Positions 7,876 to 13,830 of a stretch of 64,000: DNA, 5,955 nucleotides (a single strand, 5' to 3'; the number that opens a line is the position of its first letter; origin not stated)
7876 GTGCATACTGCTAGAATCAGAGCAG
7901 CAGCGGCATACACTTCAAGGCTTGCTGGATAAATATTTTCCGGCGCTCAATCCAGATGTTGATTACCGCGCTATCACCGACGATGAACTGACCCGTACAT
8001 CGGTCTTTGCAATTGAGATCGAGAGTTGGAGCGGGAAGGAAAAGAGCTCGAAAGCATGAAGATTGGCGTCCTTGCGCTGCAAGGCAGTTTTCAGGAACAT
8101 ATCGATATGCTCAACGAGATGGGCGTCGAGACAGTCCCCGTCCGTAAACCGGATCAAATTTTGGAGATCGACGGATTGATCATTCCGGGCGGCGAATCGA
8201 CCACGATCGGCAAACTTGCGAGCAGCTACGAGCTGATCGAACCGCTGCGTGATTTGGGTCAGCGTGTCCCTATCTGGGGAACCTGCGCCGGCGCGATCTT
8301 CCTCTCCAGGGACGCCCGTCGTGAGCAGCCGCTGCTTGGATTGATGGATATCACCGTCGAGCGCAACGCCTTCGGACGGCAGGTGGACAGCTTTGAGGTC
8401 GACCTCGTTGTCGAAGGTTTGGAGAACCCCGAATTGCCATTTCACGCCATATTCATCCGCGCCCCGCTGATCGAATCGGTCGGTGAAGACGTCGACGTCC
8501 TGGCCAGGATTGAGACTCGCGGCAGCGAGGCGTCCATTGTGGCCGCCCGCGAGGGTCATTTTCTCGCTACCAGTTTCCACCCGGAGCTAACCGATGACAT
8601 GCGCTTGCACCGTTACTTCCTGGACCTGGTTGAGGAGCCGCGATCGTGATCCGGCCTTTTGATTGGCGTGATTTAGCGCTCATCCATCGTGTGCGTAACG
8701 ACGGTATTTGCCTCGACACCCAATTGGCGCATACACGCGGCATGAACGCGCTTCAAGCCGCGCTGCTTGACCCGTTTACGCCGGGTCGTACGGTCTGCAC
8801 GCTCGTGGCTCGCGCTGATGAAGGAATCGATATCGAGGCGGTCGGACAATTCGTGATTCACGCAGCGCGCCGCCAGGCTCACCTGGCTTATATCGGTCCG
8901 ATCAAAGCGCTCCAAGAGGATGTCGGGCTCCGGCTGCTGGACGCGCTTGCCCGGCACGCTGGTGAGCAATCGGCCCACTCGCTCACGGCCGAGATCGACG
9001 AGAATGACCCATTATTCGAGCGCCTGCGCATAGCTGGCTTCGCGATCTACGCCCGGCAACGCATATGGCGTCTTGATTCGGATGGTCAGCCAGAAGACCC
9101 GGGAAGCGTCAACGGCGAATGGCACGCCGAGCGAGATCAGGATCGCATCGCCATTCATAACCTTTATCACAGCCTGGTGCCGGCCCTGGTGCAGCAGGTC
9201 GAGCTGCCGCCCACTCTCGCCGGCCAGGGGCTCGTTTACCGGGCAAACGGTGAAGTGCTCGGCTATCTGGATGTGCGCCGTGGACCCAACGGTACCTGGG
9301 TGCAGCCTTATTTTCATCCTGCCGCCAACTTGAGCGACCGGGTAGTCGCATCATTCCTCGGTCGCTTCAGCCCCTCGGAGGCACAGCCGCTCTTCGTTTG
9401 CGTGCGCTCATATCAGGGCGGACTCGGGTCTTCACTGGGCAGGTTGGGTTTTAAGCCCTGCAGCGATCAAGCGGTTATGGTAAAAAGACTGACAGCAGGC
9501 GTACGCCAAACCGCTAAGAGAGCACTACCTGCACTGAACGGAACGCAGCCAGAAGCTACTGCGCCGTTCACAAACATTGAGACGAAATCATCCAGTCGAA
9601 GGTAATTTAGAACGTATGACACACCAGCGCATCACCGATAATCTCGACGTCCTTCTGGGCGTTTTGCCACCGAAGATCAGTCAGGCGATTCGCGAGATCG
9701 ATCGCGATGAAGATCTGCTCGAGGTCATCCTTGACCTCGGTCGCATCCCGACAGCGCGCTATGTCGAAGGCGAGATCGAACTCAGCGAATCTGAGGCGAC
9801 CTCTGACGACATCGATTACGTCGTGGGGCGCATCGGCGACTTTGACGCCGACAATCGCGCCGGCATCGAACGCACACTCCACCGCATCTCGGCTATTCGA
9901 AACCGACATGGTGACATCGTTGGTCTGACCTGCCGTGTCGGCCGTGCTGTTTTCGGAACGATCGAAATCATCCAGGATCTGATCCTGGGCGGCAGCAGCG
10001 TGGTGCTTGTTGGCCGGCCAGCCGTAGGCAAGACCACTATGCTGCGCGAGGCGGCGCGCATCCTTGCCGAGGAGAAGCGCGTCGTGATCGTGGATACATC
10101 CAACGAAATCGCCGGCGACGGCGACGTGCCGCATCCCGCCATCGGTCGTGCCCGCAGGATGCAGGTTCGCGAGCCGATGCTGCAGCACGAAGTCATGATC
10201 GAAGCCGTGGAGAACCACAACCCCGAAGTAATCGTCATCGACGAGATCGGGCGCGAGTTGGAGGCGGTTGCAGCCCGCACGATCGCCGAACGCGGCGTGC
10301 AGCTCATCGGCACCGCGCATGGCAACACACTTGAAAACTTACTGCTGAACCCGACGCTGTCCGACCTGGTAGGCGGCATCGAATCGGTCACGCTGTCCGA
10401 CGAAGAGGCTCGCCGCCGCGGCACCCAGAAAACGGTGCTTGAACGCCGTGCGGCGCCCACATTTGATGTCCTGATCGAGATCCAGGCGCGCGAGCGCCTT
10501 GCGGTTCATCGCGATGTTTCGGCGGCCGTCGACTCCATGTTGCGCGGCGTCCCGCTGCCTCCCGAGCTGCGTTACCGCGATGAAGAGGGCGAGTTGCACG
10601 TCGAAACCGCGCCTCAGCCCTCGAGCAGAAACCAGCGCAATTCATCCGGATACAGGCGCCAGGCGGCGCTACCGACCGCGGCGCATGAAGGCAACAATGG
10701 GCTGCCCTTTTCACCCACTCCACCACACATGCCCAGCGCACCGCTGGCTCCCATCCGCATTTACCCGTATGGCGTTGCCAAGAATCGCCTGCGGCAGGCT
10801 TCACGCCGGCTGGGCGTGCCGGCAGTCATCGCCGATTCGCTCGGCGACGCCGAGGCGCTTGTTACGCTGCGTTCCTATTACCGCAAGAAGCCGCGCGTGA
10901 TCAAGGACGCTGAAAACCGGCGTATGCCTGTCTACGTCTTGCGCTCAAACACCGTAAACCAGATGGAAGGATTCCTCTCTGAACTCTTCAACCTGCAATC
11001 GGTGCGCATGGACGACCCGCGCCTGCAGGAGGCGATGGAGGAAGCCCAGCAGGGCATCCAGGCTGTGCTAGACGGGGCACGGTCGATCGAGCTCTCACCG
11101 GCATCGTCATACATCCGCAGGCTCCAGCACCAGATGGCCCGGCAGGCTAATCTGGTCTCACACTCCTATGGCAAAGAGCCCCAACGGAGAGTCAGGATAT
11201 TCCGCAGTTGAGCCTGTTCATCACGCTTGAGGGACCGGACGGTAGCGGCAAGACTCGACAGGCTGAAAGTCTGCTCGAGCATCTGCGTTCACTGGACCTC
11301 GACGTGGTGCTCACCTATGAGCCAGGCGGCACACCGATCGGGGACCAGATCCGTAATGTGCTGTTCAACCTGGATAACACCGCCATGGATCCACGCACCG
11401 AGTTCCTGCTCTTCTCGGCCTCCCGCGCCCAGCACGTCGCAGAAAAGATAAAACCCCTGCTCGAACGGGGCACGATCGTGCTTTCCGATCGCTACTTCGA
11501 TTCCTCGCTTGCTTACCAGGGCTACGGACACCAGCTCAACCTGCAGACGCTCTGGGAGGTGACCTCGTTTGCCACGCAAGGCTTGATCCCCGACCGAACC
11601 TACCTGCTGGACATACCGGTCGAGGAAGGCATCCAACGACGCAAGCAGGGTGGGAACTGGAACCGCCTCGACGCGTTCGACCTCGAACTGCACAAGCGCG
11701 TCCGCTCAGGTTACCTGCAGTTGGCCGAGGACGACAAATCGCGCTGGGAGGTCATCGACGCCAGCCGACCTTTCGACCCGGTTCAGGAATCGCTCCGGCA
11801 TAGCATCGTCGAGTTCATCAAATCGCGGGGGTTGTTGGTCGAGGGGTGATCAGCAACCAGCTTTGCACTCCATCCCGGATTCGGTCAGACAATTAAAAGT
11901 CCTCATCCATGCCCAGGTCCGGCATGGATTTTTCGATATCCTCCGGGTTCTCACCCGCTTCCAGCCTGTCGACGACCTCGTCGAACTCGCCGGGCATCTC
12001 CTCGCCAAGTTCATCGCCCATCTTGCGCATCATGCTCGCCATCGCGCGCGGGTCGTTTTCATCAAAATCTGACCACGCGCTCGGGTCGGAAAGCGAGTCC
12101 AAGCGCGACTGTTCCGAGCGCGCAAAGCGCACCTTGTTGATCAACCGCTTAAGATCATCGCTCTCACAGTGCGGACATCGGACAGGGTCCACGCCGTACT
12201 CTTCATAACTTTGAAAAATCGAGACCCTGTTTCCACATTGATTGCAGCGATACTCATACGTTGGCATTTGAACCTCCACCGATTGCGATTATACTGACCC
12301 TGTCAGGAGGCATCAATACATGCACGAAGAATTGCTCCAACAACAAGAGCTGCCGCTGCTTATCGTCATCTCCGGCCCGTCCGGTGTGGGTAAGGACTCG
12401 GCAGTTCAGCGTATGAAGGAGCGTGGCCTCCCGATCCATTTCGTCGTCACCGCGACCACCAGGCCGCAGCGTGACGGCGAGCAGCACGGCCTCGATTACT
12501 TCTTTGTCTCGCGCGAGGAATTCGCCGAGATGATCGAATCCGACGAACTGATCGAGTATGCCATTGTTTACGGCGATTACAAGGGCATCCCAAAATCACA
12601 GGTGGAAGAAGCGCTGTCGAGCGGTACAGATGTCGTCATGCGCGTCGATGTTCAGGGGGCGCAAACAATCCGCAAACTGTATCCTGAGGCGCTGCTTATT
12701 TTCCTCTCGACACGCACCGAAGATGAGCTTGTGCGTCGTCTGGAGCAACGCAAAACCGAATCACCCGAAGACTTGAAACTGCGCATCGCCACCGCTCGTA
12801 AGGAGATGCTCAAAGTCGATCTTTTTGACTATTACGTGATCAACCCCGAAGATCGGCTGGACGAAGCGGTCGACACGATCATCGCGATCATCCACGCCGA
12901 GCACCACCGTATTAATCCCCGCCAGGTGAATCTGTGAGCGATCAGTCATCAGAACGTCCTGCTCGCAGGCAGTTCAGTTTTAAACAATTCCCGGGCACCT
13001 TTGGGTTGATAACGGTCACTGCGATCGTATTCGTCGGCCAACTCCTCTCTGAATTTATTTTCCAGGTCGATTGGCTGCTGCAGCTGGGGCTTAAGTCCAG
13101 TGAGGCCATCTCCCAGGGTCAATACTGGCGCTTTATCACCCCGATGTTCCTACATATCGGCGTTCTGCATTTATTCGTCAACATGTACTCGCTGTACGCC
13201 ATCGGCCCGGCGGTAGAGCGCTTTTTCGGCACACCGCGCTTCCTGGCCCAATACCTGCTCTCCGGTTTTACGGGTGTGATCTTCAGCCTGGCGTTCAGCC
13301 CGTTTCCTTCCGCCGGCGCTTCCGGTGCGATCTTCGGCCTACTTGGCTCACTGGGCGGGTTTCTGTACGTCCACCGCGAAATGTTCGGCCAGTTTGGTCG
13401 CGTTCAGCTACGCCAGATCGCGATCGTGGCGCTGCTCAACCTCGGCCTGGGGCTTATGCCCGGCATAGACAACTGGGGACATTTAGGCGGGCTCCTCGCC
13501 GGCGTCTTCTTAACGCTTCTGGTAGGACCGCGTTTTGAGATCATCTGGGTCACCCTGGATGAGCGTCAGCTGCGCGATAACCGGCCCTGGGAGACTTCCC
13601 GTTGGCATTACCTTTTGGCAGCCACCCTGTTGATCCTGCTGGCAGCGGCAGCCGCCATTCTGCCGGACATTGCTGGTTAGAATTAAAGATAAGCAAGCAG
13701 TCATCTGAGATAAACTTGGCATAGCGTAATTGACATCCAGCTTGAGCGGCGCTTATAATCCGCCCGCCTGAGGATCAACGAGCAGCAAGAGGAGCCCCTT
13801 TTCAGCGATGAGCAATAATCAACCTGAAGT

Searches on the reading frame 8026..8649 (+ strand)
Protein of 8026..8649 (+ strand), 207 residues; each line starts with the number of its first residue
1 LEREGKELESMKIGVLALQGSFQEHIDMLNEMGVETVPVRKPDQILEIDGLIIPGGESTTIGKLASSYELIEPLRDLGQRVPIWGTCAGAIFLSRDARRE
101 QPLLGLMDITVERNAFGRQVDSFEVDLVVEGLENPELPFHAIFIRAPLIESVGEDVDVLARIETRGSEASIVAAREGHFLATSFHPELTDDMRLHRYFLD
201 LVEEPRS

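Call 54: search_protein_families(library=pfam, proteins=[window:8026-8649:+], max_evalue=0.00001)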
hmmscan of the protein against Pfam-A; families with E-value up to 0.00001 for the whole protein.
window:8026-8649:+ (207 aa): 2 families
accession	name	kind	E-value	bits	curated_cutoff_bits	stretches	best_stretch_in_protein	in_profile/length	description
PF01174.25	SNO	-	5.3e-59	199.7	27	1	15-203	1-187/188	SNO glutamine amidotransferase family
PF07685.20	GATase_3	-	2.8e-06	27.5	27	1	25-120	15-123/196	CobB/CobQ-like glutamine amidotransferase domain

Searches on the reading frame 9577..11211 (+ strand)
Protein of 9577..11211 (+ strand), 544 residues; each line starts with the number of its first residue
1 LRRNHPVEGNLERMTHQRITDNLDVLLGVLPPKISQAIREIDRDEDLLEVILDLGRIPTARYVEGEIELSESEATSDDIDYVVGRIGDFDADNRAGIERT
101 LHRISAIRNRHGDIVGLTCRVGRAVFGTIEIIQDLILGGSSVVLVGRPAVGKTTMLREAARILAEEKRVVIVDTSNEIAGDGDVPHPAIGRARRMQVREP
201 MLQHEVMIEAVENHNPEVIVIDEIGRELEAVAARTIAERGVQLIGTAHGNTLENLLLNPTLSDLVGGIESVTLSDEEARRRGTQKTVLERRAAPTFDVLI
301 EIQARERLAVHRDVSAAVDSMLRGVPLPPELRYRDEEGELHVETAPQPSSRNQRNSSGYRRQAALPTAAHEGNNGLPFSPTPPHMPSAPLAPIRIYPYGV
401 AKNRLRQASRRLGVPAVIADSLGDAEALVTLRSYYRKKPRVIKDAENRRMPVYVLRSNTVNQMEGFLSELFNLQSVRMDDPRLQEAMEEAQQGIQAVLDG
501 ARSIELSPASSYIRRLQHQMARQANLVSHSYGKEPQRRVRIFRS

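Call 54: search_protein_families(library=pfam, proteins=[window:9577-11211:+], max_evalue=0.00001)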
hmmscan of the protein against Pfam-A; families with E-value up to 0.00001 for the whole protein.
window:9577-11211:+ (544 aa): 3 families
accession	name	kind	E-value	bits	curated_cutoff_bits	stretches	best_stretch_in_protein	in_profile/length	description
PF25516.1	PTPase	-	1.1e-26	92.9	27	1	393-471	1-79/79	Phosphotyrosine protein phosphatase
PF01424.28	R3H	-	4.9e-12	46.1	26.8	1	491-543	8-60/60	R3H domain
PF19568.5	Spore_III_AA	-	7.6e-10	38.8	27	1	140-266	145-276/306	Sporulation stage III, protein AA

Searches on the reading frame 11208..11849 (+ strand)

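Call 81: search_protein_families(library=pfam, proteins=[window:11208-11849:+], max_evalue=0.00001)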
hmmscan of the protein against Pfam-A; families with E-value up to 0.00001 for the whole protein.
window:11208-11849:+ (213 aa): 1 family
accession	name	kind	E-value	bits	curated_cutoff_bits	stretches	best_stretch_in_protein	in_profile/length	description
PF02223.23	Thymidylate_kin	-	9.8e-50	169.2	27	1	7-195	1-184/185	Thymidylate kinase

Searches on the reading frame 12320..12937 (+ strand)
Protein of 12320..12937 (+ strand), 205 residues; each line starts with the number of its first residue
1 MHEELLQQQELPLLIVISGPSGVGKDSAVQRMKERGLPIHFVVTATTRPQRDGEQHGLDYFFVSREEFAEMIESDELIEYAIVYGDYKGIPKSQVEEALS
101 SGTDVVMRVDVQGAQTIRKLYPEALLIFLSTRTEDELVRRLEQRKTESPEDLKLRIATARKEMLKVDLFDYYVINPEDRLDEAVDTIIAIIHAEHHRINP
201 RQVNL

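Call 81: search_protein_families(library=pfam, proteins=[window:12320-12937:+], max_evalue=0.00001)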
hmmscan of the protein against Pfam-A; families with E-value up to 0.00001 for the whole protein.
window:12320-12937:+ (205 aa): 1 family
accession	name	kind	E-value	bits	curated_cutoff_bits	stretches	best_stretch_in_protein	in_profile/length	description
PF00625.27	Guanylate_kin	-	3e-37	128.5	25.2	1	14-193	4-181/182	Guanylate kinase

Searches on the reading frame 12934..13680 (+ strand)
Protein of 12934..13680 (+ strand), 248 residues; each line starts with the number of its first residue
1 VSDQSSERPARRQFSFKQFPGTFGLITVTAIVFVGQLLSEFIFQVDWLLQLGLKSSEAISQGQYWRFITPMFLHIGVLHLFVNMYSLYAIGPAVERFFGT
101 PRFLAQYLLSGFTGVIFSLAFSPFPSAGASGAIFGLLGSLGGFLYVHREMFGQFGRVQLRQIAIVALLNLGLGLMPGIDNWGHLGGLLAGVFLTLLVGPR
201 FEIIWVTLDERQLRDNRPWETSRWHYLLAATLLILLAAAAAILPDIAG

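Call 81: search_protein_families(library=pfam, proteins=[window:12934-13680:+], max_evalue=0.00001)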
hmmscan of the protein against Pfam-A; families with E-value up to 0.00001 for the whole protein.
window:12934-13680:+ (248 aa): 1 family
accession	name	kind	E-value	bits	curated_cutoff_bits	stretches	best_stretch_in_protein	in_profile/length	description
PF01694.28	Rhomboid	-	7.7e-38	130.4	22.6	1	62-198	2-141/143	Rhomboid domain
